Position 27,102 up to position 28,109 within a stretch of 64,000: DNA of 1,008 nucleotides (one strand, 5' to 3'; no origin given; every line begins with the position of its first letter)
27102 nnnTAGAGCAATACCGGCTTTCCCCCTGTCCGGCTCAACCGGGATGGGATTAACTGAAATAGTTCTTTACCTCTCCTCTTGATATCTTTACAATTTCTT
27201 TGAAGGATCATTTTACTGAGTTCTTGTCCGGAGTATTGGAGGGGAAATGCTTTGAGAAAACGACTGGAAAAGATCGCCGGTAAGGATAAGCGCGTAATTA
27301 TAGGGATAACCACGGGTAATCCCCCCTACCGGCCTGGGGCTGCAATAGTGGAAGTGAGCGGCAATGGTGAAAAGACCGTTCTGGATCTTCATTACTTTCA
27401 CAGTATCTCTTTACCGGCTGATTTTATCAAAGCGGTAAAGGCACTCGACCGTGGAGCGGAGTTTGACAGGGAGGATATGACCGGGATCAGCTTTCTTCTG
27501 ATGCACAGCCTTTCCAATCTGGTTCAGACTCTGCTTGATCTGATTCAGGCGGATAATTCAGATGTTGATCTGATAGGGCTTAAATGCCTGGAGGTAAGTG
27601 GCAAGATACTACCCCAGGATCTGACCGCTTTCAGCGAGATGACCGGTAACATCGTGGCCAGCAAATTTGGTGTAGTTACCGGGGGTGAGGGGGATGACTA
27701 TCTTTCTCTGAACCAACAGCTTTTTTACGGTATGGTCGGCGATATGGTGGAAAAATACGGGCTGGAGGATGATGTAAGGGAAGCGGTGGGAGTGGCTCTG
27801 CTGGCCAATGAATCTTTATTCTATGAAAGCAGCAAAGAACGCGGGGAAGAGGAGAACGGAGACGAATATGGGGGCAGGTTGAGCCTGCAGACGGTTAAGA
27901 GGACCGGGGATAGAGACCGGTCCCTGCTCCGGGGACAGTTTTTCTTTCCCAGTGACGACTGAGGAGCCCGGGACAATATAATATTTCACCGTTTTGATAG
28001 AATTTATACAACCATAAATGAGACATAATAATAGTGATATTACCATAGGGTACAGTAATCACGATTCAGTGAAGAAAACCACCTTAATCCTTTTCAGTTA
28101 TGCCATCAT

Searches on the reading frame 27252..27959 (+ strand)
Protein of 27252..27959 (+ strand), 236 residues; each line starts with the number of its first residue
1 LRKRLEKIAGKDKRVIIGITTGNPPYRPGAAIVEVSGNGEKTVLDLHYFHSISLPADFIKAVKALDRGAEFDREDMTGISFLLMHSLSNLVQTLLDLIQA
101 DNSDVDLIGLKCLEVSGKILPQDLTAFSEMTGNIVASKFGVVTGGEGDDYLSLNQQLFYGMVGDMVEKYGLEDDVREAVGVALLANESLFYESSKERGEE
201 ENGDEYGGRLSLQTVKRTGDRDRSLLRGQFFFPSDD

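Call 9: search_protein_families(library=pfam, proteins=[window:27252-27959:+], max_evalue=0.01)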
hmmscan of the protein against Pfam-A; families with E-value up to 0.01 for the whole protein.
window:27252-27959:+ (236 aa): 0 families

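Call 37: search_protein_families(library=ncbifam, proteins=[window:27252-27959:+], max_evalue=10)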
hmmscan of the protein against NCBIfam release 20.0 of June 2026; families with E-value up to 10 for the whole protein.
window:27252-27959:+ (236 aa): 6 families
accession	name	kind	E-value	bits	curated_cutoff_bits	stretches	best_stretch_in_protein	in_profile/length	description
NF007149.0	PRK09585.3-4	equivalog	7.9e-09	34.8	616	2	3-109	6-112/399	anhydro-N-acetylmuramic acid kinase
NF007151.0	PRK09585.3-6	equivalog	1.9e-08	33.4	599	2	3-110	2-109/396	anhydro-N-acetylmuramic acid kinase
NF007148.0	PRK09585.3-2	equivalog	9.6e-08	31.1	387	2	9-110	4-105/386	anhydro-N-acetylmuramic acid kinase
NF007142.0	PRK09585.2-1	equivalog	4.6e-05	22.5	435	2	15-109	5-99/384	anhydro-N-acetylmuramic acid kinase AnmK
NF007139.0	PRK09585.1-3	equivalog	0.028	13.5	367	1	16-111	6-99/370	anhydro-N-acetylmuramic acid kinase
NF007143.0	PRK09585.2-2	equivalog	0.14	10.9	533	1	17-110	4-93/382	anhydro-N-acetylmuramic acid kinase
